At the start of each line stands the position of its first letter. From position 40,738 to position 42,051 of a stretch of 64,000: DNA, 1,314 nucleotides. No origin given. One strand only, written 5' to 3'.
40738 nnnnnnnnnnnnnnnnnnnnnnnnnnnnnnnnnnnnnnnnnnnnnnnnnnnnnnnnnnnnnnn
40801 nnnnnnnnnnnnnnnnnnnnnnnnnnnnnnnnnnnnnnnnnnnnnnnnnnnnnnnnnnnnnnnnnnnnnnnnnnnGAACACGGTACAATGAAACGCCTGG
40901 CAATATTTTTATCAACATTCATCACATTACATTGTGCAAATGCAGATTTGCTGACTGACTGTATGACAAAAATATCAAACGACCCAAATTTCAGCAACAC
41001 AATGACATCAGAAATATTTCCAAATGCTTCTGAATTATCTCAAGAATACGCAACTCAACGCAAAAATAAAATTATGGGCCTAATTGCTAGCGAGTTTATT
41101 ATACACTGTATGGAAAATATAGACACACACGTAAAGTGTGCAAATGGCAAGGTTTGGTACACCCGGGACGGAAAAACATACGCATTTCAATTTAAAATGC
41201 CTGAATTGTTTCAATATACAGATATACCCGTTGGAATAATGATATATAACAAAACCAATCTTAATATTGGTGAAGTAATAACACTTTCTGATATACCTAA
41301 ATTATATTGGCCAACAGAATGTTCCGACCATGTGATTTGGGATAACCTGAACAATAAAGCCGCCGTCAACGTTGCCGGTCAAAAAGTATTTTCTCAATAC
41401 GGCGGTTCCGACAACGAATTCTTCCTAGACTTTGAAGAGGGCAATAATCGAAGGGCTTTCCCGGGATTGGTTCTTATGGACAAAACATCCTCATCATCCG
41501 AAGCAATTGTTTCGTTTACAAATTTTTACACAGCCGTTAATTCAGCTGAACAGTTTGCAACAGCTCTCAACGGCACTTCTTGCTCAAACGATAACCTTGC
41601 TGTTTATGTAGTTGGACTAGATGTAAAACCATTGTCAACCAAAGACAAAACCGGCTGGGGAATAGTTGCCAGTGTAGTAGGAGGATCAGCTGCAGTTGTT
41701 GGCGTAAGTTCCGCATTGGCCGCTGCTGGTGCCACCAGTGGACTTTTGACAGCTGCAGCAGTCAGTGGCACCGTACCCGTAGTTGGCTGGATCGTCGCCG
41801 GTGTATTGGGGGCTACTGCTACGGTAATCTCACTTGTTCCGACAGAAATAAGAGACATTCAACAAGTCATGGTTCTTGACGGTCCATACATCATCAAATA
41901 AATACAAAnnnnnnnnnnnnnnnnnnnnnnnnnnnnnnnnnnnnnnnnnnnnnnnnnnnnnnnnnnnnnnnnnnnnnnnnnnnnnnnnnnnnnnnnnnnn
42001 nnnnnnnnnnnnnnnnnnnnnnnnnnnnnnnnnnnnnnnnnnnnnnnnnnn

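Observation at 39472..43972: Operon of four Sec-secreted orphan proteins downstream of an orphan prepilin peptidase, abutting a four-tRNA block: candidate novel secreted or surface system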

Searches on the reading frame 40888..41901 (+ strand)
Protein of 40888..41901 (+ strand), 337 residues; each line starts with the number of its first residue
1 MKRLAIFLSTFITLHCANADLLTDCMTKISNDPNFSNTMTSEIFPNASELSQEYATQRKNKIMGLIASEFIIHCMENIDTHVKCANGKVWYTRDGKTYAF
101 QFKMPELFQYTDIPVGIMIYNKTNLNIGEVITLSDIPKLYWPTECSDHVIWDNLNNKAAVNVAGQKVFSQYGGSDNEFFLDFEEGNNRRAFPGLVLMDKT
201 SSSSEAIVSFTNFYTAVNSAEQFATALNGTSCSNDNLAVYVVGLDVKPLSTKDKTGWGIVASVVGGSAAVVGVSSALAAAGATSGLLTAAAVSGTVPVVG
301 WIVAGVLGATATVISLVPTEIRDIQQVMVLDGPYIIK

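Call 4: search_protein_families(library=pfam, proteins=[window:40888-41901:+], max_evalue=1)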
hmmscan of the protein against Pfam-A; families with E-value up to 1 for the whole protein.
window:40888-41901:+ (337 aa): 0 families

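Call 5: search_protein_families(library=ncbifam, proteins=[window:40888-41901:+], max_evalue=1)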
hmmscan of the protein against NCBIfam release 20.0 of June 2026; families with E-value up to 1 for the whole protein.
window:40888-41901:+ (337 aa): 2 families
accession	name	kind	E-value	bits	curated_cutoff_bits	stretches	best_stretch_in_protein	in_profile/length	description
NF053698.1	bfe1_fam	equivalog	0.0067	15.9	315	1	174-313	155-298/313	Bfe1 family T6SS effector protein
NF000100.2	AAC_2p_IIa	exception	0.28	10.5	510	1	260-295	152-187/238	kasugamycin N-acetyltransferase AAC(2')-IIa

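Call 51: search_solved_structures(query=A2, max_evalue=10)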
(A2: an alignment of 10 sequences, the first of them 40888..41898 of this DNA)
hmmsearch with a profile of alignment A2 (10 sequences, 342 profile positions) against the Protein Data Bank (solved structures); distinct sequences matched with E-value up to 10: 9.
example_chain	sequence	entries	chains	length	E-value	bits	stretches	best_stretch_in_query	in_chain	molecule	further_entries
1i3j_A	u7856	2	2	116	0.048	15.8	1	20-102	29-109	INTRON-ASSOCIATED ENDONUCLEASE 1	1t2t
6lem_B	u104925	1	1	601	0.33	13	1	75-174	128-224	Beta-D-glucuronidase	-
7pr6_AAA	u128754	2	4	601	0.33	13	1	75-174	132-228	Beta-glucuronidase | Beta-D-glucuronidase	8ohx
6lej_B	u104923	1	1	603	0.33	13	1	75-174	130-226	Beta-D-glucuronidase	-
4jhz_A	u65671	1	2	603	0.33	13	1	75-174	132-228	Beta-glucuronidase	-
6leg_A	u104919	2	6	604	0.33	13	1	75-174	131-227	Beta-D-glucuronidase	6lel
3k46_A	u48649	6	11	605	0.33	13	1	75-174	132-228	Beta-glucuronidase | Beta-D-glucuronidase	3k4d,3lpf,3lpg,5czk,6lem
6lej_A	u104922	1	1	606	0.33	13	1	75-174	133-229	Beta-D-glucuronidase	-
3k4a_A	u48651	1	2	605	0.33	13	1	75-174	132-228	Beta-glucuronidase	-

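Call 59: find_homologous_proteins(query=window:40888-41898:+, max_evalue=0.001)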
Query window:40888-41898:+ (337 aa): 116 proteins with E <= 0.001 among 8000 candidates.
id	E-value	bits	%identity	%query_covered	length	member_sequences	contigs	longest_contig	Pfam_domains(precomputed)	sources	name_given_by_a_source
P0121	1.2e-221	752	100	100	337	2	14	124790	-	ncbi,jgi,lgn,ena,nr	ncbi:MAG: hypothetical protein E7011_01580 [Alphaproteobacteria bacterium]|nr:hypothetical protein [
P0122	8.8e-167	572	76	100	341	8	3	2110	-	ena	-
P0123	2.4e-166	571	77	99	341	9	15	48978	-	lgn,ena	-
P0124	2.2e-145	502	68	99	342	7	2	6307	-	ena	-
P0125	3.6e-141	488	66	99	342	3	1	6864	-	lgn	-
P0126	4.5e-139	481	69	94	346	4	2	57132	-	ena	-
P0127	6.5e-138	477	64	100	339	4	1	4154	-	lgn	-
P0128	4.4e-137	474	63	100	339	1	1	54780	-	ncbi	-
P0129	1.2e-131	456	64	94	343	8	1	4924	-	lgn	-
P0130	1.3e-129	450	62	96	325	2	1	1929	-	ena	-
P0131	1.3e-129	450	61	98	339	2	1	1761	-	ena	-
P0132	7.4e-128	444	59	100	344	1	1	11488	-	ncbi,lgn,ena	-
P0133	8.2e-128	444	59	100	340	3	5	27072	-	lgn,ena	-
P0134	1.6e-127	443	59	98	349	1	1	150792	-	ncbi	-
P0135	1.9e-127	443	63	99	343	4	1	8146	-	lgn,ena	-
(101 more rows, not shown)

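Call 71: predict_structure(alignment_id=A7)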
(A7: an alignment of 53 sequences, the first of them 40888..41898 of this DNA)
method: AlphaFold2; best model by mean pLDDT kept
length: 337 residues; sequences in the alignment: 53
mean_pLDDT: 82.6   pTM: 0.81
mean pLDDT of the five models: 82.6, 81.5, 80.9, 80.3, 80.0
residues with pLDDT >= 90: 206; 70-90: 57; 50-70: 34; < 50: 40
segments of 3 or more residues with pLDDT < 50: 279-315
pLDDT, mean of each block of 10 residues (from residue 1): 67 61 95 94 93 92 93 91 95 95 95 95 95 93 89 86 95 93 85 94 90 95 97 93 90 74 70 55 42 32 35 53 94 97
secondary structure, 60 per line:
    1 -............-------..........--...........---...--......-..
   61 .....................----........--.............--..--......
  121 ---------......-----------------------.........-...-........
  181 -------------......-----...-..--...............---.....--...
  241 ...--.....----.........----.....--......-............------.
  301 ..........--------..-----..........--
elements in order: H2-13 H21-30 H33-43 H52-57 H59-81 E86-93 E96-103 H104-108 E115-120 E130-132 H159-167 E176-180 E194-199 E205-207 H213-227 H231-235 E238-243 E246-250 E255-263 E268-272 H275-280 H282-293 H300-310 E326-335

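Call 91: search_protein_families(library=padloc, proteins=[window:40888-41901:+], max_evalue=0.1)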
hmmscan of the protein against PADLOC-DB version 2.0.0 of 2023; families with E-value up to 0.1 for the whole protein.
window:40888-41901:+ (337 aa): 0 families

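Call 92: search_protein_families(library=phrogs, proteins=[window:40888-41901:+], max_evalue=0.1)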
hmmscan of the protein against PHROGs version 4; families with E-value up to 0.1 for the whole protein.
window:40888-41901:+ (337 aa): 2 families
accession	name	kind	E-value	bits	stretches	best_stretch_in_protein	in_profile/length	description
phrog_32020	-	unknown function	0.026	15.2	1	201-262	69-129/192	-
phrog_2913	-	other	0.055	13.9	1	90-117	167-194/306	glycoside hydrolase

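Call 108: find_related_loci(query=A7, collection=viral_contigs, flank=5000)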
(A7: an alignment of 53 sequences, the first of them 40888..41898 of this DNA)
Query A7 (337 aa) in viral_contigs; peptide patterns used: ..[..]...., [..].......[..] (x = any residue, [..] = any of these).
108 stretches matched a pattern, but none encodes a relative of the query by tblastn (E <= 1e-3).
